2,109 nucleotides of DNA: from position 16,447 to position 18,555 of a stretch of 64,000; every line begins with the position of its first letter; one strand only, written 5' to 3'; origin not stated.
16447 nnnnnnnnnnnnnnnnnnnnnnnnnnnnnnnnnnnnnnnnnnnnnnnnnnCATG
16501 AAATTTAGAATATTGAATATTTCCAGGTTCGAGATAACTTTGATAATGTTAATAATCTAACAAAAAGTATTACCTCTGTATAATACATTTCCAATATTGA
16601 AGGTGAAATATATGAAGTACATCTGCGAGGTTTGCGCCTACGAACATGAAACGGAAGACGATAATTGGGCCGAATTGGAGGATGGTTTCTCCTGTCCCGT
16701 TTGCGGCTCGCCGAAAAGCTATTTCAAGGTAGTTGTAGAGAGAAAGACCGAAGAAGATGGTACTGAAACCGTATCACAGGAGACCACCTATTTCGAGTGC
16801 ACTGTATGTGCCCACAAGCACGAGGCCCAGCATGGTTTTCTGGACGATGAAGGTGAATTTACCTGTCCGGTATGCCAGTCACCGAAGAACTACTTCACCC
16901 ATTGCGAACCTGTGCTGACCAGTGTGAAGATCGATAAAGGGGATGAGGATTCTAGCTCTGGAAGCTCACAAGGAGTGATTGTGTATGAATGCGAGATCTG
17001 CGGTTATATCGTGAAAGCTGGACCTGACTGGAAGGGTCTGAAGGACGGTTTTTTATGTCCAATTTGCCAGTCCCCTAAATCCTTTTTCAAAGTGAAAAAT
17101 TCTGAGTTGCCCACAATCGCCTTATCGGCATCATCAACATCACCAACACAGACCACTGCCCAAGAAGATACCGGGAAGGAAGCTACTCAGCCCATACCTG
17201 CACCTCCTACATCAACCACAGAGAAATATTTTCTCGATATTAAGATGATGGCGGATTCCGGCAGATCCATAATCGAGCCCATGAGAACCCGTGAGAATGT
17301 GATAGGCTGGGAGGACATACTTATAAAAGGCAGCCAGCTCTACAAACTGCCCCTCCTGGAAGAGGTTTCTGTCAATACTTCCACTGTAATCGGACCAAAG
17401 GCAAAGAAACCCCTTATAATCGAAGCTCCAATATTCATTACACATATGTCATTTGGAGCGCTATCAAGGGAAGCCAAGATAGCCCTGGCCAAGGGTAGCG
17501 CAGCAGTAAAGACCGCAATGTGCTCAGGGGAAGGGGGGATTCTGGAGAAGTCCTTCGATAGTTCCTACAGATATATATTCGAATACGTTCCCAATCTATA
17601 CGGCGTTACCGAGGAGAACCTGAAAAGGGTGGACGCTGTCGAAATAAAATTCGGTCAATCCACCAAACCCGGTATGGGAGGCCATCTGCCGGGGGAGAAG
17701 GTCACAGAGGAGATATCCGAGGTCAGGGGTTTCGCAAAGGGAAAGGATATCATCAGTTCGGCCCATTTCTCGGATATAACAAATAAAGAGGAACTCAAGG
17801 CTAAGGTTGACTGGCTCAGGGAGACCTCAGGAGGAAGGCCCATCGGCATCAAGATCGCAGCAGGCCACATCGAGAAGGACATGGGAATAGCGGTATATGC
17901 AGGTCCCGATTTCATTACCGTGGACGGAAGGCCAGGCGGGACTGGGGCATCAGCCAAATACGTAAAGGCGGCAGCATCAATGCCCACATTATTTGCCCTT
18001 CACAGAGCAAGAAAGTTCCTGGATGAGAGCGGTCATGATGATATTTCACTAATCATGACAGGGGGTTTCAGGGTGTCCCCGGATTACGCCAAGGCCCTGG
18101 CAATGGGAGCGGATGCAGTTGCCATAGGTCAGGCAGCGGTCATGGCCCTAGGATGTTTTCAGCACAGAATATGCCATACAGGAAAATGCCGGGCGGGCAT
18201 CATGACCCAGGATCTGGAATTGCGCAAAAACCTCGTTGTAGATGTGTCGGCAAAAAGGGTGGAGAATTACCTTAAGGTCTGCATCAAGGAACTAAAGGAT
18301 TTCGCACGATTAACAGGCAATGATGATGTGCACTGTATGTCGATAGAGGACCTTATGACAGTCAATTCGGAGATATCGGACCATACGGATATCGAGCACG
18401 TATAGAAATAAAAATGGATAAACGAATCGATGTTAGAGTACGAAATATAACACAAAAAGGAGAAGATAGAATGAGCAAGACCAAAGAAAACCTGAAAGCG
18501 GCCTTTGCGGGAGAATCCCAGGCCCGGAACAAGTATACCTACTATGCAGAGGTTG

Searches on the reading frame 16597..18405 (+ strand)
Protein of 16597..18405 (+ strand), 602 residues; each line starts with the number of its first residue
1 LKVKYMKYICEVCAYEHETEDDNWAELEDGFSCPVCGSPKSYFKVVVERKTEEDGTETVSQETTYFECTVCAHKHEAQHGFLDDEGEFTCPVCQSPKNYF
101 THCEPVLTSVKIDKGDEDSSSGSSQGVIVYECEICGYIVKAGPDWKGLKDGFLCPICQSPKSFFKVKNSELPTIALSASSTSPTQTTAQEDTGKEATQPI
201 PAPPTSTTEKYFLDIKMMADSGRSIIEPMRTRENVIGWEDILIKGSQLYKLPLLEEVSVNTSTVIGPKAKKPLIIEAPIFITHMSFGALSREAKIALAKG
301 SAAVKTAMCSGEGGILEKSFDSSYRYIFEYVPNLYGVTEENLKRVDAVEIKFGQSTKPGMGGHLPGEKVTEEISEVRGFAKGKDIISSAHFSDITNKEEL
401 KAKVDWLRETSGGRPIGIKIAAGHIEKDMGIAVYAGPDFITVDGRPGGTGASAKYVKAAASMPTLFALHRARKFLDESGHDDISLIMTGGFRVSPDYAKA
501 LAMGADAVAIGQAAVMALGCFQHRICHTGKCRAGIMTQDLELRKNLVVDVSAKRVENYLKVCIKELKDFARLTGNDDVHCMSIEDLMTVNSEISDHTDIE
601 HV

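Call 3: search_protein_families(library=pfam, proteins=[window:16597-18405:+], max_evalue=1)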
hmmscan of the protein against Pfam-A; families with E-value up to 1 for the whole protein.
window:16597-18405:+ (602 aa): 13 families
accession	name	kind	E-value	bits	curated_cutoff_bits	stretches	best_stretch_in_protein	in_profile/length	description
PF01645.23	Glu_synthase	-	2.8e-96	323.3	20.4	1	264-574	53-367/369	Conserved region in glutamate synthase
PF01070.24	FMN_dh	-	4e-07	29.8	24.9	1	390-521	196-312/350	FMN-dependent dehydrogenase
PF21349.2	RUBY_RBDX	-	9.1e-07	28.7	26.5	3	8-44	1-30/30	Rubrerythrin, rubredoxin-like domain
PF00478.31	IMPDH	-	2.6e-06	27.1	25.6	1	400-513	132-238/345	IMP dehydrogenase / GMP reductase domain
PF00301.25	Rubredoxin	-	0.0002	21.8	23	1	8-43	2-47/47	Rubredoxin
PF01155.25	HypA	-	0.0025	18.3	28.9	1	41-101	46-100/112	Hydrogenase/urease nickel incorporation, metallochaperone, hypA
PF03060.21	NMO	-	0.012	15.4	28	1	427-520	147-231/331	Nitronate monooxygenase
PF01012.27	ETF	-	0.17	12.1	26.7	1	458-509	11-62/181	Electron transfer flavoprotein domain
PF09723.15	Zn_ribbon_8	-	0.3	11.6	34.4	1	66-96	6-35/41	Zinc ribbon domain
PF23455.1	DUF7129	-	0.31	11.3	30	0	129-141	11-23/45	Domain of unknown function (DUF7129)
PF25206.1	DUF7836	-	0.4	11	26.7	0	4-39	4-39/59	Domain of unknown function (DUF7836)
PF04423.19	Rad50_zn_hook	-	0.57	10.5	24.3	0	29-39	19-28/52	Rad50 zinc hook motif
PF25164.1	CoiA_N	-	0.82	9.7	26.3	0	82-96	12-26/50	Competence protein CoiA, N-terminal domain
